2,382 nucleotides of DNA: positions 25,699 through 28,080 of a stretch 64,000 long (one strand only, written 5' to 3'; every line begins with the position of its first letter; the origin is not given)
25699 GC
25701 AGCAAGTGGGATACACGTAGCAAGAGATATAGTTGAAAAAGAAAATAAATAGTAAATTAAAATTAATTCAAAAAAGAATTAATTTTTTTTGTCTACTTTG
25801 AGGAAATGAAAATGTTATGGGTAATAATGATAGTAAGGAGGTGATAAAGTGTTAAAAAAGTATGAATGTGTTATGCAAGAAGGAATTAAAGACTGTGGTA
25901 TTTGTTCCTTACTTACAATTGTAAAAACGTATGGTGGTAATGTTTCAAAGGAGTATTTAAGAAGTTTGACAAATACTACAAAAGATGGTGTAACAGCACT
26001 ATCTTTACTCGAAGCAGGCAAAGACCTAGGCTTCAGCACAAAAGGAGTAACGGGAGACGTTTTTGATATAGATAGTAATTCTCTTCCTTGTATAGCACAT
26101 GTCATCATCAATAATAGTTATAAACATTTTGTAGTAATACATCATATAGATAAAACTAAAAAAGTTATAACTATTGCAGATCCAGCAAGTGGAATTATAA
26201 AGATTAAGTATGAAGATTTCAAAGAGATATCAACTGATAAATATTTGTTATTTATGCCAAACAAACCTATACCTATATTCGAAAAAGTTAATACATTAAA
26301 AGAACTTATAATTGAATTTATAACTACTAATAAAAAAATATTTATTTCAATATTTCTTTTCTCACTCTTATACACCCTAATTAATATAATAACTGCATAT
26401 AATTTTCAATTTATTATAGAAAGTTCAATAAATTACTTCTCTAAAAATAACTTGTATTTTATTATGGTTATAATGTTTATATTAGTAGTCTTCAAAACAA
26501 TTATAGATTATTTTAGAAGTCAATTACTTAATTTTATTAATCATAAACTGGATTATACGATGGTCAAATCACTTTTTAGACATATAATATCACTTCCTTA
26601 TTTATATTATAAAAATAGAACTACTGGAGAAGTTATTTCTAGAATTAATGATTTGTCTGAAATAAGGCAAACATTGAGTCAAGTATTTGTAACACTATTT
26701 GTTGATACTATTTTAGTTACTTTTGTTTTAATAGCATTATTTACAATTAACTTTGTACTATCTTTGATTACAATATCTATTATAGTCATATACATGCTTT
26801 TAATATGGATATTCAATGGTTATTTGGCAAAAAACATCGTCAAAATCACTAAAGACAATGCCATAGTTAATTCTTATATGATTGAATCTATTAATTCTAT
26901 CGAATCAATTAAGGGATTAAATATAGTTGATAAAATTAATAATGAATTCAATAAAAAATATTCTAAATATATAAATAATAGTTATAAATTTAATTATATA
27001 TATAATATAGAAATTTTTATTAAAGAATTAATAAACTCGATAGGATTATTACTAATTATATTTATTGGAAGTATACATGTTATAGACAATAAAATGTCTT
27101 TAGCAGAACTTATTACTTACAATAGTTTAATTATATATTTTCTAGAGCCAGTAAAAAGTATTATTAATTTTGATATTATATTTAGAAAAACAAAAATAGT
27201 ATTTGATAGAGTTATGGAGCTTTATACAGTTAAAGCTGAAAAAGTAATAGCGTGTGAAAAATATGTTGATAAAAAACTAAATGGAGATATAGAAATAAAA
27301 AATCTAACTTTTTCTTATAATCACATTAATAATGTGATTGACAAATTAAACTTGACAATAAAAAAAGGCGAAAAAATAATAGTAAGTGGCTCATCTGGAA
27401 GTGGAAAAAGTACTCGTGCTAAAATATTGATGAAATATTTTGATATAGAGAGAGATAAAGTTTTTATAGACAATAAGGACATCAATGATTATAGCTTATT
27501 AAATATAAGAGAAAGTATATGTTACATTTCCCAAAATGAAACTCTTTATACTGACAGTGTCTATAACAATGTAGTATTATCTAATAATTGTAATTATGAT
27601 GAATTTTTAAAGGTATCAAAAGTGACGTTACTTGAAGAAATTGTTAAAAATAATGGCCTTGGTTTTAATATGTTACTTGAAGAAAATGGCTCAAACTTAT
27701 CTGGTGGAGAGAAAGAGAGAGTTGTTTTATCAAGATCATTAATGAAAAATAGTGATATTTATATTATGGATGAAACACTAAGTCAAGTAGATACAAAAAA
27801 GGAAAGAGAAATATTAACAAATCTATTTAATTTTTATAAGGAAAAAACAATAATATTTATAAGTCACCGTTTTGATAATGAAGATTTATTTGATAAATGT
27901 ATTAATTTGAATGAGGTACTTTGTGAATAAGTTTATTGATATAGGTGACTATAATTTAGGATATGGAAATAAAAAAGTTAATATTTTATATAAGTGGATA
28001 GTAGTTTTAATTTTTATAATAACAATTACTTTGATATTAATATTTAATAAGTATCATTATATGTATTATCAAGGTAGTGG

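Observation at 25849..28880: Compact two-peptide class II bacteriocin locus (C39-ABC exporter, a 151-aa accessory protein, two GG-leader peptides) with no evident immunity or regulatory genes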

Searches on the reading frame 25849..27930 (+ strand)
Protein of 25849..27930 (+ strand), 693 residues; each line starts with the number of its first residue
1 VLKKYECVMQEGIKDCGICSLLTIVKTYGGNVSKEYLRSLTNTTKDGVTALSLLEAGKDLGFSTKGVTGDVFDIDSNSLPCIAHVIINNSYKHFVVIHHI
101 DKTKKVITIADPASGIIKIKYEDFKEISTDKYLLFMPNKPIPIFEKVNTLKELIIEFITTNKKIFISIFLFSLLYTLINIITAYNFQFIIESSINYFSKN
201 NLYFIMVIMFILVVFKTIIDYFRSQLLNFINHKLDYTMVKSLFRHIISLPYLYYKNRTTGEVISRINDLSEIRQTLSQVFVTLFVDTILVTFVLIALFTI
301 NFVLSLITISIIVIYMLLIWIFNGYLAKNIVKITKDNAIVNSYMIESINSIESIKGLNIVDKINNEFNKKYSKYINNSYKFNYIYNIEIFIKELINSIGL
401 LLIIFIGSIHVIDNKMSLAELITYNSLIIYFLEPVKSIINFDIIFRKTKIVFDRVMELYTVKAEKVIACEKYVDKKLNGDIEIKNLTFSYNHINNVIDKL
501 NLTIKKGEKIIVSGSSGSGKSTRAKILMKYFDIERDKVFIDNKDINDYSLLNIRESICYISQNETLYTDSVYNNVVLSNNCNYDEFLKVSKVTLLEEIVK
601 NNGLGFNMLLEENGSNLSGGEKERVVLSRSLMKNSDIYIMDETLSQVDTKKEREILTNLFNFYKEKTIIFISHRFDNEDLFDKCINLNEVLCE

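Call 3: search_protein_families(library=pfam, proteins=[window:25849-27930:+], max_evalue=1)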
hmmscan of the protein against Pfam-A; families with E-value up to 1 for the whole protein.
window:25849-27930:+ (693 aa): 10 families
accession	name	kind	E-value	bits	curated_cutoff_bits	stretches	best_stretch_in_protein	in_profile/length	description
PF00664.28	ABC_membrane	-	2.5e-38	132.7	28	1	166-435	2-274/274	ABC transporter transmembrane region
PF03412.21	Peptidase_C39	-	5.3e-32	110.9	22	1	5-138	2-131/133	Peptidase C39 family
PF00005.33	ABC_tran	-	4.2e-23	82.9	25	1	498-644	2-136/137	ABC transporter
PF02463.25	SMC_N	-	0.00016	21.6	40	1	450-682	81-206/220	RecF/RecN/SMC N terminal domain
PF06414.18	Zeta_toxin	-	0.0061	16.4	22.3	1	508-545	17-54/199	Zeta toxin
PF01656.29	CbiA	-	0.011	16.1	25.4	1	510-669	2-77/125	CobQ/CobB/MinD/ParA nucleotide binding domain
PF13238.12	AAA_18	-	0.014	16.2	29.4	1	510-537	1-30/128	AAA domain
PF13555.12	AAA_29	-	0.1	12.8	27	1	502-522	17-37/61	P-loop containing region of AAA domain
PF13401.12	AAA_22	-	0.14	12.9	27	1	510-565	8-62/130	AAA domain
PF00437.27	T2SSE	-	0.22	10.6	24.9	1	482-533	120-168/370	Type II/IV secretion system protein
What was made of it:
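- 25849..27930 (+): Peptidase-containing ABC exporter (PCAT type), 693 aa. The N-terminal C39 domain is about nt 25861-26262, followed by the six-helix transmembrane domain and the nucleotide-binding domain. Pfam C39, ABC_membrane and ABC_tran all pass (call 3).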

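Call 4: search_protein_families(library=ncbifam, proteins=[window:25849-27930:+], max_evalue=1)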
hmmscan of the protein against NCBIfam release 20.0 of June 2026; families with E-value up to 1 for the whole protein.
window:25849-27930:+ (693 aa): 167 families (the best 25 are shown)
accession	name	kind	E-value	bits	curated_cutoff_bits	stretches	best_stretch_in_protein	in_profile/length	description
TIGR01193.1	bacteriocin_ABC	subfamily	8.4e-133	444.4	523.85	1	14-688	5-682/708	peptide cleavage/export ABC transporter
TIGR03796.1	NHLM_micro_ABC1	equivalog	7.8e-103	345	853.3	1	7-676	4-673/710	NHLP family bacteriocin export ABC transporter peptidase/permease/ATPase subunit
TIGR01846.1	type_I_sec_HlyB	subfamily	4.1e-96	322.8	725.55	1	17-678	1-655/694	type I secretion system permease/ATPase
NF045998.1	cleave_ABC_plasm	equivalog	1.7e-93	314.1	500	1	10-674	2-660/673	Mbov_0121 family peptidase domain-containing ABC transporter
TIGR03375.1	type_I_sec_LssB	subfamily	4.9e-87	292.8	693.1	1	20-687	6-674/696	type I secretion system permease/ATPase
TIGR02203.1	MsbA_lipidA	equivalog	1.5e-73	248.2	602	1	188-684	35-538/572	lipid A export permease/ATP-binding protein MsbA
TIGR03797.1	NHLM_micro_ABC2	equivalog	2.8e-69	234.3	709.4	1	103-675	80-645/686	NHLP bacteriocin export ABC transporter permease/ATPase subunit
NF008381.0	PRK11176.1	equivalog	7.2e-63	212.9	867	1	198-682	60-546/582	lipid A ABC transporter ATP-binding protein/permease MsbA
NF045513.1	HepA_fam_ABC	equivalog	1.5e-58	198.7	725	1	165-684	56-578/610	heterocyst formation ABC transporter subunit HepA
TIGR02204.1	MsbA_rel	hypoth_equivalog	1.2e-57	195.9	780.4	1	153-677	8-537/576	ABC transporter, permease/ATP-binding protein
NF008364.0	PRK11160.1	equivalog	1.7e-52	178.8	630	1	243-689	100-549/575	heme ABC transporter ATP-binding protein/permease CydC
NF052233.1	CphA_assoc_ABC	equivalog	1.2e-51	176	880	1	159-676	180-704/766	cyanophycin metabolism-associated ABC transporter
TIGR01842.1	type_I_sec_PrtD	subfamily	2.4e-51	174.9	510.15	1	159-688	2-527/544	type I secretion system permease/ATPase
TIGR00958.1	3a01208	subfamily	3.2e-51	174.5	874.6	1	155-688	153-687/711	antigen peptide transporter 2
TIGR02857.1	CydD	equivalog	1.2e-50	173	435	1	163-687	3-529/529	thiol reductant ABC exporter subunit CydD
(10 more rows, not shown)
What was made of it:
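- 25849..27930 (+): TIGR01193 scores 444 bits, below its 523.85 cut-off (call 4).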

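Call 47: search_solved_structures(query=window:25849-27930:+, max_evalue=1e-40, show_alignments=2)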
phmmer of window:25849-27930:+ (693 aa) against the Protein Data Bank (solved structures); distinct sequences matched with E-value up to 1e-40: 85 (the best 60 are shown).
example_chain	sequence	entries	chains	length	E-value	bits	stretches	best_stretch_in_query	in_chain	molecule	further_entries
4ry2_A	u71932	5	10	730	2e-113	383.5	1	3-679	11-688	ABC-type bacteriocin transporter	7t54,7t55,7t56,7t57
8vp3_A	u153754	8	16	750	2.3e-113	383.3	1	3-679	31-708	ABC-type bacteriocin transporter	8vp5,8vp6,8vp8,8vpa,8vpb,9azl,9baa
4s0f_A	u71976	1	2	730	4.7e-113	382.3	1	3-679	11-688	ABC-type bacteriocin transporter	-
6v9z_A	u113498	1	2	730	3.7e-112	379.3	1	3-679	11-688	ABC-type bacteriocin transporter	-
8vp9_A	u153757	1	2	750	2.7e-110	373.2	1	3-679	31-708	ABC-type bacteriocin transporter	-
8hf7_A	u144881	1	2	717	1.4e-97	331.2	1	14-687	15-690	Competence factor transporting ATP-binding protein/permease ComA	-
8hf4_A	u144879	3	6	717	1.6e-97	331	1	14-687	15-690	Transport/processing ATP-binding protein ComA | Competence factor transporting ATP-binding protein/permease ComA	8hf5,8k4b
8hf6_A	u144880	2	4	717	3.6e-97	329.8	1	14-687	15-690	Competence factor transporting ATP-binding protein/permease ComA | Transport/processing ATP-binding protein ComA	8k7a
8vow_A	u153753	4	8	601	6.9e-83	282.6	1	156-684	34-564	ABC-type bacteriocin transporter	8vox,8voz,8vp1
4f4c_A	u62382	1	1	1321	1.4e-66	228.8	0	230-686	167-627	Multidrug resistance protein pgp-1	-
7zk9_A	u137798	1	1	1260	7.1e-65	223.1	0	200-677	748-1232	ATP-dependent translocase ABCB1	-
7zk8_A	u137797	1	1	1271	7.3e-65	223.1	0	200-677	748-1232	ATP-dependent translocase ABCB1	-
7zk4_A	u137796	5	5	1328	9.1e-65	222.8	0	200-677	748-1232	ATP-dependent translocase ABCB1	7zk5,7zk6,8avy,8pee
6fn1_A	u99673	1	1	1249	1.2e-64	222.4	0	200-677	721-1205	Human-mouse chimeric ABCB1 (ABCBHM)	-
7zka_A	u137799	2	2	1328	1.2e-64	222.4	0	200-677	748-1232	ATP-dependent translocase ABCB1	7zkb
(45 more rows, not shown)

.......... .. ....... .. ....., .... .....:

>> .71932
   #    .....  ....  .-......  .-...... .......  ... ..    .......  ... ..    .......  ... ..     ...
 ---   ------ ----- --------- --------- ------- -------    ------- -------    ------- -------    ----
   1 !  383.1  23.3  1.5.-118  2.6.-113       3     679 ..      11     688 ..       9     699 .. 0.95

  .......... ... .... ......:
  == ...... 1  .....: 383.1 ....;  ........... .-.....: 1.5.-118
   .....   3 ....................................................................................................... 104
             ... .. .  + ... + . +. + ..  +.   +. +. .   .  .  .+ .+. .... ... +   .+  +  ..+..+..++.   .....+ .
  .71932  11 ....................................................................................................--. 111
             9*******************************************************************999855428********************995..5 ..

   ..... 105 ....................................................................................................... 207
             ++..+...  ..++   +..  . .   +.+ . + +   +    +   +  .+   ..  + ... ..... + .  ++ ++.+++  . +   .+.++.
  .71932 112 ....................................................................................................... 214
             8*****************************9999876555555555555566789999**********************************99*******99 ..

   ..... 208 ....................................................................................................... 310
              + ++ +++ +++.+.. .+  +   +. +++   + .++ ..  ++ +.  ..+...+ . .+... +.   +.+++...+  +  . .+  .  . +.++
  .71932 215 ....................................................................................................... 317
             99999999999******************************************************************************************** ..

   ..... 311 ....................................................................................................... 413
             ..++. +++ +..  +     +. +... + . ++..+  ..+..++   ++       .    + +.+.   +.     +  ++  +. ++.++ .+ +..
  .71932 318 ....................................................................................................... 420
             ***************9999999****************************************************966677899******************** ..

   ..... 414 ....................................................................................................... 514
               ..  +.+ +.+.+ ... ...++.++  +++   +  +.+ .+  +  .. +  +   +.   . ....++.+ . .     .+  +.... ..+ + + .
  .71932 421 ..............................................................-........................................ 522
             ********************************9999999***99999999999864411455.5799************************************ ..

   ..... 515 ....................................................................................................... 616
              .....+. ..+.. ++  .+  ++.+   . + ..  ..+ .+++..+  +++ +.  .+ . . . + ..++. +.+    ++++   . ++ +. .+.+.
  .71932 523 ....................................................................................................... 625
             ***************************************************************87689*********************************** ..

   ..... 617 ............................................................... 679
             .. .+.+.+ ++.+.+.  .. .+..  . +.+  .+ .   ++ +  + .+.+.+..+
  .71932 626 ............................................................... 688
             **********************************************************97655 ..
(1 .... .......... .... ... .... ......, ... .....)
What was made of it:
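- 25849..27930 (+): PCAT1 4ry2 gives E 2e-113 and ComA 8hf7 gives 1e-97 (call 47).
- Checked: Closest solved structure is PCAT1 4ry2 (E 2e-113) (call 47).
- ComA is the second-closest solved relative (call 47).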
